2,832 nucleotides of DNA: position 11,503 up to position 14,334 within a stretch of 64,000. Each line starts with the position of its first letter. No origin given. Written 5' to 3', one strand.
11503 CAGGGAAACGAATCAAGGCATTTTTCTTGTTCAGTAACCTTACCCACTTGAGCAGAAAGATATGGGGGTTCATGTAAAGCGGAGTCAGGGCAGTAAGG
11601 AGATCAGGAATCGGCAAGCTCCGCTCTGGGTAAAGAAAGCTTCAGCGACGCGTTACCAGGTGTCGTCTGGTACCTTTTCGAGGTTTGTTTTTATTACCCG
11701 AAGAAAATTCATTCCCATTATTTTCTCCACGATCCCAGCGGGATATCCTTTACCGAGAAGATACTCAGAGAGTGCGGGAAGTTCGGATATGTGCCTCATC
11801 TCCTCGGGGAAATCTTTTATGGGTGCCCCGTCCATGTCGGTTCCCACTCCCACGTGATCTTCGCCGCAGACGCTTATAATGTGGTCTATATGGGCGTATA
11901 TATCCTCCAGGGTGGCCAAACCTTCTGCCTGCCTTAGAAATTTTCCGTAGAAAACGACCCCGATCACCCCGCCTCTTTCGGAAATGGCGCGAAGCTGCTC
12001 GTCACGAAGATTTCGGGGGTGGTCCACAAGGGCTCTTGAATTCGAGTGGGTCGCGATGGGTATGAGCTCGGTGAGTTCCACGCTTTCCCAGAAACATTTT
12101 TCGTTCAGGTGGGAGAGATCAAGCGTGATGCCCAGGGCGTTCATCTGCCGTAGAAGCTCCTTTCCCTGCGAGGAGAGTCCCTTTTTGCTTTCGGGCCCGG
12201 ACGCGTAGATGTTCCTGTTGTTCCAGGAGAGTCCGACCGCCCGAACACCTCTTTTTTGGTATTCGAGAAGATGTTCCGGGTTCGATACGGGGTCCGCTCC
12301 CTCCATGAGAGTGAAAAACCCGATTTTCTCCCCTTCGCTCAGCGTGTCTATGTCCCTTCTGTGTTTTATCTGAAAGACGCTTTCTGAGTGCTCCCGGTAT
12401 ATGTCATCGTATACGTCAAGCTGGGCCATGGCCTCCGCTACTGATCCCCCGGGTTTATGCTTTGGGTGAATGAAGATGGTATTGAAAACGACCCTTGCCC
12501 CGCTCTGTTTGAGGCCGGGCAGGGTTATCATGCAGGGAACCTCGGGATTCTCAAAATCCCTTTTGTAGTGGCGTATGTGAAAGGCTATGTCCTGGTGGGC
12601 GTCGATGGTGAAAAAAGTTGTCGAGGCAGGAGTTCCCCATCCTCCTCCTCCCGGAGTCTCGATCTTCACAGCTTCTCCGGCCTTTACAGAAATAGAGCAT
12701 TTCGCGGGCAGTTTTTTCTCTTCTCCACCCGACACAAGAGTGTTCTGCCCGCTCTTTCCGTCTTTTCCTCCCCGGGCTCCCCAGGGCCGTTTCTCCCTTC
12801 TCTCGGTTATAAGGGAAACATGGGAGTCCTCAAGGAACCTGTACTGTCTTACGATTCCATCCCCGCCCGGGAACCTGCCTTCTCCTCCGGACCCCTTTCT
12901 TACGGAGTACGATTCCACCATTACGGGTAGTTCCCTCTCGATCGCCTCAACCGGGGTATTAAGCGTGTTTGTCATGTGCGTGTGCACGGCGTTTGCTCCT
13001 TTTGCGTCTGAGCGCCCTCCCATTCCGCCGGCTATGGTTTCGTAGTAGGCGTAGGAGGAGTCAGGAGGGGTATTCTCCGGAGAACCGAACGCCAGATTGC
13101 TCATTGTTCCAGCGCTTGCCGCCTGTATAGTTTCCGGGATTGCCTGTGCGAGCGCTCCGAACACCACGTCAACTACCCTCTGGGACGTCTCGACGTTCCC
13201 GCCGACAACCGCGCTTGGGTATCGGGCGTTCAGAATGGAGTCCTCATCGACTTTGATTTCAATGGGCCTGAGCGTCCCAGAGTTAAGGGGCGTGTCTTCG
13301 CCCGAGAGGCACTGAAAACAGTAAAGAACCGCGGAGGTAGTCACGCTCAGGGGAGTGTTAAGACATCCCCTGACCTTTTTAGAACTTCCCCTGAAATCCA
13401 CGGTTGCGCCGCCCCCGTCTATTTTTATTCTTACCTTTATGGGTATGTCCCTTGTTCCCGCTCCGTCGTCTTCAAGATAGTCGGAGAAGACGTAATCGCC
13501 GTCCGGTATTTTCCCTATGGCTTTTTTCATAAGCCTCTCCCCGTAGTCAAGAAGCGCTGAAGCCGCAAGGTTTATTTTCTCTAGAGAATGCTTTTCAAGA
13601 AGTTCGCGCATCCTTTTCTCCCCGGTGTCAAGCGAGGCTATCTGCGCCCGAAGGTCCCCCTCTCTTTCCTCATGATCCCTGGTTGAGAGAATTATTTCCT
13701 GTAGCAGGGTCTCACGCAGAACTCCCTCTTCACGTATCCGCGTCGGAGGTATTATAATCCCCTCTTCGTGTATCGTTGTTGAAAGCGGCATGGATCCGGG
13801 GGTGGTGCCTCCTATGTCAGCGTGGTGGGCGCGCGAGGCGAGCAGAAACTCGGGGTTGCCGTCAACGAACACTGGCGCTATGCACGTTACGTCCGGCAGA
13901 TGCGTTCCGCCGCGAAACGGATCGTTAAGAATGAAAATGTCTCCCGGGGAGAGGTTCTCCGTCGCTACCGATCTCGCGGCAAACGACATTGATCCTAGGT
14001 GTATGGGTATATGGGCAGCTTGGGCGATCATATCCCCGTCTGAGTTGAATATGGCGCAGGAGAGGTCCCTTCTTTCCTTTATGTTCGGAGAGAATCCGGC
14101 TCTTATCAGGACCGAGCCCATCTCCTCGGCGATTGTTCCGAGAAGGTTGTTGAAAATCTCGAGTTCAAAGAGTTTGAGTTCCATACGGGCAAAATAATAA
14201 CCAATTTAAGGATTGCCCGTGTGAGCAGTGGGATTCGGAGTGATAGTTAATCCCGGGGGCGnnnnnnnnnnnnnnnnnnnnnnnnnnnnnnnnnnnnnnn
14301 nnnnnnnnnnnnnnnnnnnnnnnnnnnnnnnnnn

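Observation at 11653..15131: Orphan HyuB fused in frame to an M19 dipeptidase, directly downstream of a lone sucD: candidate new two-step amidohydrolase module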

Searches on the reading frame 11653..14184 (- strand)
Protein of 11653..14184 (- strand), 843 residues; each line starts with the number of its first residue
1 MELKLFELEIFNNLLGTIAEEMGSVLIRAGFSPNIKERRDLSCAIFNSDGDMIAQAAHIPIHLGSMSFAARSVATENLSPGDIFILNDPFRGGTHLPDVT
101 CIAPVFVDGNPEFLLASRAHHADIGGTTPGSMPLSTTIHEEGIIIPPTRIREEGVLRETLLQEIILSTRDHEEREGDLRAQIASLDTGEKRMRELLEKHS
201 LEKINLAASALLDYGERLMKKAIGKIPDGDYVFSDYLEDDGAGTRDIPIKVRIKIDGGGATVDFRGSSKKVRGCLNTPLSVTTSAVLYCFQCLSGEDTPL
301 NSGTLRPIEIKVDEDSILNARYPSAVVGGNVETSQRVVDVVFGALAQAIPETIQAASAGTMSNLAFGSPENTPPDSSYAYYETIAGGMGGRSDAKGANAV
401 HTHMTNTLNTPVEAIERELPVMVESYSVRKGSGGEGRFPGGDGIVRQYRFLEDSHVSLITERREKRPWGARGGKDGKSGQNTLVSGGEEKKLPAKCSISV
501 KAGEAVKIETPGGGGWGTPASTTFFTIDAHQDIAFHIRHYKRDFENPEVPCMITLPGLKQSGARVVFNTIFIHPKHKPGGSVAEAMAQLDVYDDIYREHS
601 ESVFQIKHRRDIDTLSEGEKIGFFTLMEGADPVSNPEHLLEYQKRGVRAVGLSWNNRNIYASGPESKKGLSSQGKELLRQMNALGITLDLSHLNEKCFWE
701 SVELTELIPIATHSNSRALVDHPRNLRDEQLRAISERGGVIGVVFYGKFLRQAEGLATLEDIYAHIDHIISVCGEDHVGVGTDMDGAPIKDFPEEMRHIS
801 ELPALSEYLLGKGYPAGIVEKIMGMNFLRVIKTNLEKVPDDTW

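Call 3: search_protein_families(library=pfam, proteins=[window:11653-14184:-], max_evalue=0.01)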
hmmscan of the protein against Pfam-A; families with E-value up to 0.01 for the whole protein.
window:11653-14184:- (843 aa): 2 families
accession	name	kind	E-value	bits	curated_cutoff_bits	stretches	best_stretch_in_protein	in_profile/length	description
PF02538.19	Hydantoinase_B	-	4.9e-200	665.8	26.8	1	6-519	3-519/519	Hydantoinase B/oxoprolinase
PF01244.27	Peptidase_M19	-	1.3e-80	271.4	26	1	523-832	5-318/319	Membrane dipeptidase (Peptidase family M19)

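Call 4: search_protein_families(library=ncbifam, proteins=[window:11653-14184:-], max_evalue=0.01)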
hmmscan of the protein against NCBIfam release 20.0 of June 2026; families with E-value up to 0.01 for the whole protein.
window:11653-14184:- (843 aa): 2 families
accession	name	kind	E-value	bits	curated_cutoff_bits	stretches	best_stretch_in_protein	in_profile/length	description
NF050157.1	CapLactmsBetCapB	equivalog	1.1e-69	235.3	1000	1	10-522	8-532/577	caprolactamase subunit beta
NF042976.1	AcphenoCarb_ApcD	equivalog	2.1e-24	85.8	1500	1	77-447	107-486/685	acetophenone carboxylase subunit delta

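Call 10: find_homologous_proteins(query=window:11653-14184:-, max_evalue=1e-10)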
Query window:11653-14184:- (843 aa): 8000 proteins with E <= 1e-10 among 8000 candidates; the best 120 are listed.
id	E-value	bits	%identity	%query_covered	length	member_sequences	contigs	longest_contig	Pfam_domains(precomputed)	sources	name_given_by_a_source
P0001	0.0e+0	1910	99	100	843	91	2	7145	PF02538.20,PF01244.28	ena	-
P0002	0.0e+0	1802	93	100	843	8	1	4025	PF02538.20,PF01244.28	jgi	jgi:N-methylhydantoinase B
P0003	0.0e+0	1800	93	100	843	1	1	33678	PF02538.20,PF01244.28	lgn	-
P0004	0.0e+0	1791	92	100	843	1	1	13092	PF02538.20,PF01244.28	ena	-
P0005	0.0e+0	1774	91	100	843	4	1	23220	PF02538.20,PF01244.28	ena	-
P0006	0.0e+0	1758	90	100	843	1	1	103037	PF02538.20,PF01244.28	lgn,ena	-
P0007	0.0e+0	1757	90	100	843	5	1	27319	PF02538.20,PF01244.28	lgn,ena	-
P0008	0.0e+0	1749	90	100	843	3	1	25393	PF02538.20,PF01244.28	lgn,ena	-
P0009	0.0e+0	1746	90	100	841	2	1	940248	PF02538.20,PF01244.28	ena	-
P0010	0.0e+0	1745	90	100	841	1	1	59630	PF02538.20,PF01244.28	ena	-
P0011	0.0e+0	1743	89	100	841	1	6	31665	PF02538.20,PF01244.28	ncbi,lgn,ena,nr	ncbi:MAG: hypothetical protein F4214_00310 [Candidatus Dadabacteria bacterium]|nr:hypothetical prote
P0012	0.0e+0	1741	90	100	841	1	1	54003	PF02538.20,PF01244.28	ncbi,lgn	-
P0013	0.0e+0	1740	89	100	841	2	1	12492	PF02538.20,PF01244.28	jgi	-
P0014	0.0e+0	1738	90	100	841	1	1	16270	PF02538.20,PF01244.28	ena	-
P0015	0.0e+0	1736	89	100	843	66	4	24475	PF02538.20,PF01244.28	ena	-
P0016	0.0e+0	1736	89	100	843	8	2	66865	PF02538.20,PF01244.28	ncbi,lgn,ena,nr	ncbi:MAG: hypothetical protein F4Z13_00110 [Candidatus Dadabacteria bacterium]|nr:hypothetical prote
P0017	0.0e+0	1734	89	100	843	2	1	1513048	PF02538.20,PF01244.28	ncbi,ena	-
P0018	0.0e+0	1732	89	100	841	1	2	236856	PF02538.20,PF01244.28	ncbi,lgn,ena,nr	ncbi:MAG: hypothetical protein F4X55_01295 [Candidatus Dadabacteria bacterium]|nr:hypothetical prote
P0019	0.0e+0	1728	89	100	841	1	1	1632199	PF02538.20,PF01244.28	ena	-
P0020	0.0e+0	1727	88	100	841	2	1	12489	PF02538.20,PF01244.28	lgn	-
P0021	0.0e+0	1726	88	100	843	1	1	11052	PF02538.20,PF01244.28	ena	-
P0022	0.0e+0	1726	88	100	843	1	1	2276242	PF02538.20,PF01244.28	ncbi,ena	-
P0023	0.0e+0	1724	88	100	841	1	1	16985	PF02538.20,PF01244.28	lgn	-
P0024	0.0e+0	1723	89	100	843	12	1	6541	PF02538.20,PF01244.28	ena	-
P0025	0.0e+0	1720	88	100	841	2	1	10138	PF02538.20,PF01244.28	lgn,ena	-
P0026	0.0e+0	1694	88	100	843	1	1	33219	PF02538.20,PF01244.28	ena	-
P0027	0.0e+0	1683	87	100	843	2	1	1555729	PF02538.20,PF01244.28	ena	-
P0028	0.0e+0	1669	86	100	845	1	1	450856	PF02538.20,PF01244.28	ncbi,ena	-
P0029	0.0e+0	1655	84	100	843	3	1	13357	PF02538.20,PF01244.28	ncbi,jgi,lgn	-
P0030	0.0e+0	1613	83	100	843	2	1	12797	PF02538.20,PF01244.28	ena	-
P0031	0.0e+0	1557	81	100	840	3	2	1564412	PF02538.20,PF01244.28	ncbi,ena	-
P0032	0.0e+0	1486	77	99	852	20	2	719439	PF02538.20,PF01244.28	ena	-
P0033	0.0e+0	1461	75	100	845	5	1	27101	PF02538.20,PF01244.28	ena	-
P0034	0.0e+0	1454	75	99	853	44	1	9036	PF02538.20,PF01244.28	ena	-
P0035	0.0e+0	1449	75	99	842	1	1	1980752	PF02538.20,PF01244.28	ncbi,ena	-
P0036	0.0e+0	1436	74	99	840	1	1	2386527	PF02538.20,PF01244.28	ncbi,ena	-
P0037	0.0e+0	1392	87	82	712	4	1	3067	PF02538.20,PF01244.28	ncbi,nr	ncbi:MAG: hypothetical protein F4154_00270, partial [Candidatus Dadabacteria bacterium]|nr:hypotheti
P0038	0.0e+0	1088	90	63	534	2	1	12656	PF02538.20,PF01244.28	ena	-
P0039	3.1e-280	950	82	62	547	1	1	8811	PF02538.20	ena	-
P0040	1.8e-235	802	66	62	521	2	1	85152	PF02538.20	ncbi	-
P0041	2.6e-233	795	67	61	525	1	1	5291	PF02538.20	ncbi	ncbi:MAG: hydantoinase B/oxoprolinase family protein [Thermodesulfobacteriota bacterium]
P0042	1.6e-231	789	66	62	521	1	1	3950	PF02538.20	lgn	-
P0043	9.8e-230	783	66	61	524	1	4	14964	PF02538.20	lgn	-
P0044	4.1e-229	781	66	61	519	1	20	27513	PF02538.20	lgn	-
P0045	2.0e-228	779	65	62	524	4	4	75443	PF02538.20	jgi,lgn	-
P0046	6.8e-228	777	66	61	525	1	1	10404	PF02538.20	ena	-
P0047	1.2e-225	770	65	61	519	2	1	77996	PF02538.20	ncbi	-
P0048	8.9e-224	764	66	61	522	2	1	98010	PF02538.20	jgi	jgi:N-methylhydantoinase B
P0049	3.0e-223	762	64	61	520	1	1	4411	PF02538.20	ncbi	-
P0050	3.2e-223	762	65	61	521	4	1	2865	PF02538.20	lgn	-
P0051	1.6e-222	759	65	61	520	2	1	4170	PF02538.20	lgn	-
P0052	2.7e-222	759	64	61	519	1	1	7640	PF02538.20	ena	-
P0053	2.7e-222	759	65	62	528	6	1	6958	PF02538.20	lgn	-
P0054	4.7e-222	758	65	62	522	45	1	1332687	PF02538.20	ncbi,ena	-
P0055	4.9e-222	758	65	61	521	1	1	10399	PF02538.20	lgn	-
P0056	1.1e-221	757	65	61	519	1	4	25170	PF02538.20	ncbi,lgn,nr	ncbi:MAG: hydantoinase B/oxoprolinase family protein [Deltaproteobacteria bacterium]|nr:hydantoinase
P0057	1.3e-221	756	66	61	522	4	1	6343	PF02538.20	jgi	jgi:N-methylhydantoinase B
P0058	6.8e-221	754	65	61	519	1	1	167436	PF02538.20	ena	-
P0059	7.9e-221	754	64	61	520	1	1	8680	PF02538.20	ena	-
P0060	8.0e-221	754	62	62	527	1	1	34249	PF02538.20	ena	-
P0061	1.2e-220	753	65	61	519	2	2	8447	PF02538.20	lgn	-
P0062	1.4e-220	753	68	58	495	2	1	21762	PF02538.20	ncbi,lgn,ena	-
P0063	1.5e-220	753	64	61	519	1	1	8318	PF02538.20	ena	-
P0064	1.5e-220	753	64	61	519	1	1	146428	PF02538.20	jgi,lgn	-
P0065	1.7e-220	753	63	61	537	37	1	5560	PF02538.20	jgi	-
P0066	1.7e-220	753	64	61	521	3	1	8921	PF02538.20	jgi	jgi:N-methylhydantoinase B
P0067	2.2e-220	752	64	62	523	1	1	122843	PF02538.20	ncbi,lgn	ncbi:MAG: hydantoinase B/oxoprolinase family protein [Deltaproteobacteria bacterium]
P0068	3.2e-220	752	64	61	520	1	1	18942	PF02538.20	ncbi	-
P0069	4.0e-220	751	64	61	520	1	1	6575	PF02538.20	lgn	-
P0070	5.7e-220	751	64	61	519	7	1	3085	PF02538.20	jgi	jgi:N-methylhydantoinase B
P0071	1.0e-219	750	64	61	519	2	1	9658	PF02538.20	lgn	-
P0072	1.1e-219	750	64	61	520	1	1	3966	PF02538.20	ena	-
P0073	1.3e-219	750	64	61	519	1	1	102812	PF02538.20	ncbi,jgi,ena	-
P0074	1.6e-219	750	64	61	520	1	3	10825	PF02538.20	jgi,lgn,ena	jgi:N-methylhydantoinase B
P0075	1.9e-219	749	65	62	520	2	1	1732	PF02538.20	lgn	-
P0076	2.4e-219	749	64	61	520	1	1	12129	PF02538.20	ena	-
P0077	4.3e-219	748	64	62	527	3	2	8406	PF02538.20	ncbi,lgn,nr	ncbi:MAG: hydantoinase B/oxoprolinase family protein [Candidatus Dadabacteria bacterium]|nr:hydantoi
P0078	4.8e-219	748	63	61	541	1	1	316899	PF02538.20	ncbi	-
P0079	4.9e-219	748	63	61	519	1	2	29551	PF02538.20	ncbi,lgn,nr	ncbi:MAG TPA: hydantoinase B/oxoprolinase family protein [Thermodesulfobacteriota bacterium]|nr:hyda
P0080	4.9e-219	748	63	61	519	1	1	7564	PF02538.20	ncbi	ncbi:MAG: hydantoinase B/oxoprolinase family protein [Thermodesulfobacteriota bacterium]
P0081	5.0e-219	748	63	61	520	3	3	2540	PF02538.20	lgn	-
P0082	5.4e-219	748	64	61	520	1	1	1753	PF02538.20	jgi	-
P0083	9.4e-219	747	63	61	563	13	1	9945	PF02538.20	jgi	jgi:N-methylhydantoinase B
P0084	1.2e-218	747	64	61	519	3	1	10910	PF02538.20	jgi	jgi:N-methylhydantoinase B/oxoprolinase/acetone carboxylase alpha subunit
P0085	1.4e-218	746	63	62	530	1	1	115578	PF02538.20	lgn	-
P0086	1.5e-218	746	64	62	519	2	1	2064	PF02538.20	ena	-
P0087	1.6e-218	746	64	61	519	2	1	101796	PF02538.20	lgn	-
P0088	1.6e-218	746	64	61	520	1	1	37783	PF02538.20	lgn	-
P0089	1.7e-218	746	64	61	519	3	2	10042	PF02538.20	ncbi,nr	ncbi:MAG: hydantoinase B/oxoprolinase family protein [Candidatus Dadabacteria bacterium]|nr:hydantoi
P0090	2.3e-218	746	64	62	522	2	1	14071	PF02538.20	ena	-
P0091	3.3e-218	745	63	61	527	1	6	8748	PF02538.20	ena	-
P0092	3.7e-218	745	63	60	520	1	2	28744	PF02538.20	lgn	-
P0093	5.9e-218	744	64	61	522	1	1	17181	PF02538.20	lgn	-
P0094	9.3e-218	744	63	60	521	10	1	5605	PF02538.20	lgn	-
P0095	1.0e-217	744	63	61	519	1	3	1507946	PF02538.20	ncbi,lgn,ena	-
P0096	1.1e-217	743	64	62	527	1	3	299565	PF02538.20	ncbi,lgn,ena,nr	ncbi:MAG TPA: hydantoinase B/oxoprolinase family protein [Thermodesulfobacteriota bacterium]|nr:hyda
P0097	1.1e-217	743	63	61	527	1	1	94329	PF02538.20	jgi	-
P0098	3.6e-217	742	63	61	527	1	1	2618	PF02538.20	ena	-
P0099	3.7e-217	742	64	61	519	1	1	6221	PF02538.20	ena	-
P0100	4.2e-217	741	63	61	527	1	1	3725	PF02538.20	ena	-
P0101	5.1e-217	741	64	62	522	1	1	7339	PF02538.20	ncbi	-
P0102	5.2e-217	741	63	61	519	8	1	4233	PF02538.20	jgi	jgi:N-methylhydantoinase B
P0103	6.8e-217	741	63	61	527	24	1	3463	PF02538.20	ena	-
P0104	9.1e-217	740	63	61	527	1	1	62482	PF02538.20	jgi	-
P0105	1.1e-216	740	63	61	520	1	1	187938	PF02538.20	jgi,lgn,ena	-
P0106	1.8e-216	739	65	61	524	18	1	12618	PF02538.20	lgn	-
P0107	2.1e-216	739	65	61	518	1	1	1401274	PF02538.20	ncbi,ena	-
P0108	2.6e-216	739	64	60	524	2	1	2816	PF02538.20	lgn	-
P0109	3.3e-216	739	63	62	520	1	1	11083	PF02538.20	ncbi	ncbi:MAG: hydantoinase B/oxoprolinase family protein [Thermodesulfobacteriota bacterium]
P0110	7.8e-216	737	64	61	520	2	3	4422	PF02538.20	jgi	-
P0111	1.2e-215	737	63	61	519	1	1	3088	PF02538.20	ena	-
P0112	1.3e-215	737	64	62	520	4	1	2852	PF02538.20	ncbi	-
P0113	1.4e-215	737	63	62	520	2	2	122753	PF02538.20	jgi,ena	-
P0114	1.5e-215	736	64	61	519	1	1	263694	PF02538.20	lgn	-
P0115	1.7e-215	736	63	61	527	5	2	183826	PF02538.20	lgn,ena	-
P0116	2.2e-215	736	62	61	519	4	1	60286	PF02538.20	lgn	-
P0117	4.1e-215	735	63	62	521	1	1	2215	PF02538.20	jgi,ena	-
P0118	4.2e-215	735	64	62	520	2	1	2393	PF02538.20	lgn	-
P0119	4.2e-215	735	64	62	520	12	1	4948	PF02538.20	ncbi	-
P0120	4.9e-215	735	61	64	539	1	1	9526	PF02538.20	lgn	-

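Call 12: find_encoding_contigs(protein=P0036, flank=10000, max_places=3)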
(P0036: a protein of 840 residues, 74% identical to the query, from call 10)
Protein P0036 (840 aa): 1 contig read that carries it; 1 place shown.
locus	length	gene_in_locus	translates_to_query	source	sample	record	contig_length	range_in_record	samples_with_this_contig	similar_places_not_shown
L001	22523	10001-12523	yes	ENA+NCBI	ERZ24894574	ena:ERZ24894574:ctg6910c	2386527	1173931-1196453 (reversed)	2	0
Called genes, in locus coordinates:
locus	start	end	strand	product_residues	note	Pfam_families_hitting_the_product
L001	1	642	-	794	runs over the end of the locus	PF04326:SLFN_AlbA_2, PF13749:HATPase_c_4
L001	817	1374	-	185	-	PF22769:DCD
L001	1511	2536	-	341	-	PF02912:Phe_tRNA-synt_N, PF01409:tRNA-synt_2d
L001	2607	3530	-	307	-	PF07549:Sec_GG (weak), PF02355:SecD_SecF_C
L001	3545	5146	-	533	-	PF21760:SecD_1st, PF22599:SecDF_P1_head, PF00873:ACR_tran (faint), PF02355:SecD_SecF_C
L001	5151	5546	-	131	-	PF02699:YajC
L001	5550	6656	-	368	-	PF01702:TGT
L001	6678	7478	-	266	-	PF01113:DapB_N, PF05173:DapB_C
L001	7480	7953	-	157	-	-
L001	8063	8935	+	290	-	PF03755:YicC-like_N, PF08340:YicC-like_C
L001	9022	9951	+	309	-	PF02629:CoA_binding, PF13607:Succ_CoA_lig, PF00549:Ligase_CoA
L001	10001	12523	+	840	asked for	PF02538:Hydantoinase_B, PF01244:Peptidase_M19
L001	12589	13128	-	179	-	PF07681:DoxX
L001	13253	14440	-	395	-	PF01391:Collagen (weak), PF00353:HemolysinCabind (weak)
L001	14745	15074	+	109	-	-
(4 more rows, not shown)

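Call 13: find_encoding_contigs(protein=P0040, flank=10000, max_places=3)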
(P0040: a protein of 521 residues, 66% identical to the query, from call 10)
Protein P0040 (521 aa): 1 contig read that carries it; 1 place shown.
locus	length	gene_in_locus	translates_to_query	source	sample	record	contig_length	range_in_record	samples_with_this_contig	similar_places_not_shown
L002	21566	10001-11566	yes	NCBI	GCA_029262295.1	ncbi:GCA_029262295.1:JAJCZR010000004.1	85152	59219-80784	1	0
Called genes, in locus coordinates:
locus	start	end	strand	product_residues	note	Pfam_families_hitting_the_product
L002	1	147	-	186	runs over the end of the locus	PF22769:DCD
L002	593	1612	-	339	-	PF02912:Phe_tRNA-synt_N, PF01409:tRNA-synt_2d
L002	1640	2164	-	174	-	PF04306:DUF456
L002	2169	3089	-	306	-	PF02355:SecD_SecF_C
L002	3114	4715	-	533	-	PF21760:SecD_1st, PF22599:SecDF_P1_head, PF02355:SecD_SecF_C, PF00873:ACR_tran (weak), PF03176:MMPL (weak)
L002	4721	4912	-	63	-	PF02699:YajC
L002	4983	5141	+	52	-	-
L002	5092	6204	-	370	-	PF01702:TGT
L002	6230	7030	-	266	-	PF01113:DapB_N, PF05173:DapB_C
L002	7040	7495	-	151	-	-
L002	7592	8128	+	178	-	PF14385:DUF4416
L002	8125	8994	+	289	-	PF03755:YicC-like_N, PF08340:YicC-like_C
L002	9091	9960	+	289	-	PF02629:CoA_binding, PF13380:CoA_binding_2 (faint), PF13607:Succ_CoA_lig, PF00549:Ligase_CoA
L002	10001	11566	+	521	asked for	PF02538:Hydantoinase_B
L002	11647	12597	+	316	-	PF01244:Peptidase_M19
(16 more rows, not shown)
